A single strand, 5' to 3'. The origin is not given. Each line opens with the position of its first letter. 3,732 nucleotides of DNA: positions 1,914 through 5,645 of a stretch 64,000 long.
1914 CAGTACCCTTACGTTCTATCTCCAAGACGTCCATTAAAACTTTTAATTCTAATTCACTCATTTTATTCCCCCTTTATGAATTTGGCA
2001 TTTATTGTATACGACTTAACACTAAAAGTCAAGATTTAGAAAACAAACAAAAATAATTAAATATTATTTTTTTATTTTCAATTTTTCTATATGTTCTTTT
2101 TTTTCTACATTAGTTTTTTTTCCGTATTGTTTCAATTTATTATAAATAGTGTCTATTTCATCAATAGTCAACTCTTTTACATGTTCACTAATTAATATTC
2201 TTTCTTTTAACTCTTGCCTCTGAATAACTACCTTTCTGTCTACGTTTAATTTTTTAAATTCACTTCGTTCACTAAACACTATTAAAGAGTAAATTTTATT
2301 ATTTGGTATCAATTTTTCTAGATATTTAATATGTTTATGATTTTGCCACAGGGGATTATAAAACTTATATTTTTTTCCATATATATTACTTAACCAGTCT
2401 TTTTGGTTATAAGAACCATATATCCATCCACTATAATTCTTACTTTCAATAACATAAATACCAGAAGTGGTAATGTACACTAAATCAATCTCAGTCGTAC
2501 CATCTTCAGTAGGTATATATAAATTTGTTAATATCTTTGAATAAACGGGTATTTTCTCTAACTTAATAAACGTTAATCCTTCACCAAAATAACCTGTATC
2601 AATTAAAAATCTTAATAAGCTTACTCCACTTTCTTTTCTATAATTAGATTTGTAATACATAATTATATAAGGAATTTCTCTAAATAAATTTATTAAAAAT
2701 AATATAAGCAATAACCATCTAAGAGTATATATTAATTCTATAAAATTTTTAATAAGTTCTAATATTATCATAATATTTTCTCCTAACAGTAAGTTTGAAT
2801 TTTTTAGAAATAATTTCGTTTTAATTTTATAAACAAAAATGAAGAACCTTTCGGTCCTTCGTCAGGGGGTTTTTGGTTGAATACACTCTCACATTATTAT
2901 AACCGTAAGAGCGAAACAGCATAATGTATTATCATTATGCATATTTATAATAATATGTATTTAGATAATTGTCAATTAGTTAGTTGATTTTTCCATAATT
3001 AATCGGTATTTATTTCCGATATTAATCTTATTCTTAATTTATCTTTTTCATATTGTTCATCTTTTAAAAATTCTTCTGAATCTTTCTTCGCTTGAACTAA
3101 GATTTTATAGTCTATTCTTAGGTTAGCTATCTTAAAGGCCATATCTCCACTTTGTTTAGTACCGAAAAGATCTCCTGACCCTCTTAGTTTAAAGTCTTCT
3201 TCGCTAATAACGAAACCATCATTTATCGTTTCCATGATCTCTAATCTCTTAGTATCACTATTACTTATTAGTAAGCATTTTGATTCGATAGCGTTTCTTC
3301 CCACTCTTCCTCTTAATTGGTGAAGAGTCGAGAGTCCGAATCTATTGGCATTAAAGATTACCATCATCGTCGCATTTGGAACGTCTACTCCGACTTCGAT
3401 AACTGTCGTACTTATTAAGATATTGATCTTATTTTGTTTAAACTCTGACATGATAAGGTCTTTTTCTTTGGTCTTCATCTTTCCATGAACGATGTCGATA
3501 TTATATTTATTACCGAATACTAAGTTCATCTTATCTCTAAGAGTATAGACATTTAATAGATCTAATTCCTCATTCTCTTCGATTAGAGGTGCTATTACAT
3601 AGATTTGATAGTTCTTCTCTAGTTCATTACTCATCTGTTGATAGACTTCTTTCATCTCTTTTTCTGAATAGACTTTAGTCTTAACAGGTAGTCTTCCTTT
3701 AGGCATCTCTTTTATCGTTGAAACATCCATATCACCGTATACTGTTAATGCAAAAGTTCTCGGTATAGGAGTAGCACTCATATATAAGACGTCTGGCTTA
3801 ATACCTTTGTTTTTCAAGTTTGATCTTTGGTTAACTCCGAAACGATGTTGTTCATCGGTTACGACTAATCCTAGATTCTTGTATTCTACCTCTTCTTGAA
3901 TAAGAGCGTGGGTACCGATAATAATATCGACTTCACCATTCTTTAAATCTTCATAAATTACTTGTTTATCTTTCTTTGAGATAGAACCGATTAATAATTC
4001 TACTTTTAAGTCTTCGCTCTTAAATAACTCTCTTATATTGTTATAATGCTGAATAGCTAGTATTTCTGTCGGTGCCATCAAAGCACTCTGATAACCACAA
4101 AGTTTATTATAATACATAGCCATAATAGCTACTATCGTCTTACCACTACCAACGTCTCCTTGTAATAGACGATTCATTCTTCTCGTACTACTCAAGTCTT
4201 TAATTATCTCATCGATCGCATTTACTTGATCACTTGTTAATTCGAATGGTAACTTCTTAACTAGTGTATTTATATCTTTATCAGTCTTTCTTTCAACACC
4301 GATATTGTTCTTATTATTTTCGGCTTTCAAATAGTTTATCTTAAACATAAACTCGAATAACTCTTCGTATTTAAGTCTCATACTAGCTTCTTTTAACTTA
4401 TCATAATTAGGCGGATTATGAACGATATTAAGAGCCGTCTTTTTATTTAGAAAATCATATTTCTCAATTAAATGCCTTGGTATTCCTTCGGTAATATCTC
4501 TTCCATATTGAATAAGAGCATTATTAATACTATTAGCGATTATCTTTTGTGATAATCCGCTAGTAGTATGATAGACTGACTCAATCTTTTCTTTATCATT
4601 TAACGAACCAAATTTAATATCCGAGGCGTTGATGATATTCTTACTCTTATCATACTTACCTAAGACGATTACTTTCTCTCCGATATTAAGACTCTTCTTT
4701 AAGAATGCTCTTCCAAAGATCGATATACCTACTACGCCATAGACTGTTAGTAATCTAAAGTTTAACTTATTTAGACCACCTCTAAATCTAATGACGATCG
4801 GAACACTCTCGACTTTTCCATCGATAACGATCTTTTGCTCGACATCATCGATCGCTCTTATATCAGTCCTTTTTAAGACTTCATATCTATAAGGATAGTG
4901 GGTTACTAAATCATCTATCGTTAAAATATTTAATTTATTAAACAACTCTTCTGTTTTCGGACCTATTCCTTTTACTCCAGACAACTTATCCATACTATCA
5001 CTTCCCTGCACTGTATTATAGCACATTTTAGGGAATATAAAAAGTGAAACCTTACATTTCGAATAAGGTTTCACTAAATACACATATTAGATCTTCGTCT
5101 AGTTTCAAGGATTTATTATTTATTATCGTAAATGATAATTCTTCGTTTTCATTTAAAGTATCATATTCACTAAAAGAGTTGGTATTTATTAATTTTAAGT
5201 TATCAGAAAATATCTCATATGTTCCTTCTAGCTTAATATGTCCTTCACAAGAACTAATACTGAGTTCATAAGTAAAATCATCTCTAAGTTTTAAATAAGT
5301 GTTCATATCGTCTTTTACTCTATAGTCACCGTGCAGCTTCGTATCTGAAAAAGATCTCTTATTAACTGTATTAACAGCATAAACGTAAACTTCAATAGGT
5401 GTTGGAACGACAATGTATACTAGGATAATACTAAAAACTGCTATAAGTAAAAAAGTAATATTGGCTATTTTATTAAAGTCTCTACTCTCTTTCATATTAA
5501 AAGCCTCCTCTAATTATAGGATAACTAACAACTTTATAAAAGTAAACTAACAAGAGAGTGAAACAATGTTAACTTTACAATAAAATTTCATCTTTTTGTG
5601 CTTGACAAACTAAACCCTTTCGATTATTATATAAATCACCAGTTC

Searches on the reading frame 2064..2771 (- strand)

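Call 11: search_protein_families(library=pfam, proteins=[window:2064-2771:-], max_evalue=1)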
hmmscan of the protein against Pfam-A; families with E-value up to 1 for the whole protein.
window:2064-2771:- (235 aa): 1 family
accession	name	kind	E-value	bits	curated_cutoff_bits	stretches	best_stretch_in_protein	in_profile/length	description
PF08378.17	NERD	-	8.1e-28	97.6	22.1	1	60-167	2-111/111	Nuclease-related domain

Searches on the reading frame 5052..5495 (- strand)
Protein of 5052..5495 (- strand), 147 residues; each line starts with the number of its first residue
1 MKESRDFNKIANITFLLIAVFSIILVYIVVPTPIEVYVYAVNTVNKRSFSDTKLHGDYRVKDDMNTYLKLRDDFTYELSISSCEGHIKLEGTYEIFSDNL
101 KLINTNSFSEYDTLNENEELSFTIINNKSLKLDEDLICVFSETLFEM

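Call 11: search_protein_families(library=pfam, proteins=[window:5052-5495:-], max_evalue=1)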
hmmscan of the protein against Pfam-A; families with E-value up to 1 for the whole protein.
window:5052-5495:- (147 aa): 2 families
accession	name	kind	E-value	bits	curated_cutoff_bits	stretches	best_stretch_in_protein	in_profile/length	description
PF18994.6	Prophage_tailD1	-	0.0065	17.1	23.6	1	102-128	14-40/84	Prophage endopeptidase tail N-terminal domain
PF16395.11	DUF5004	-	0.016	15.7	21.6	1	54-128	51-128/153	Domain of unknown function (DUF5004)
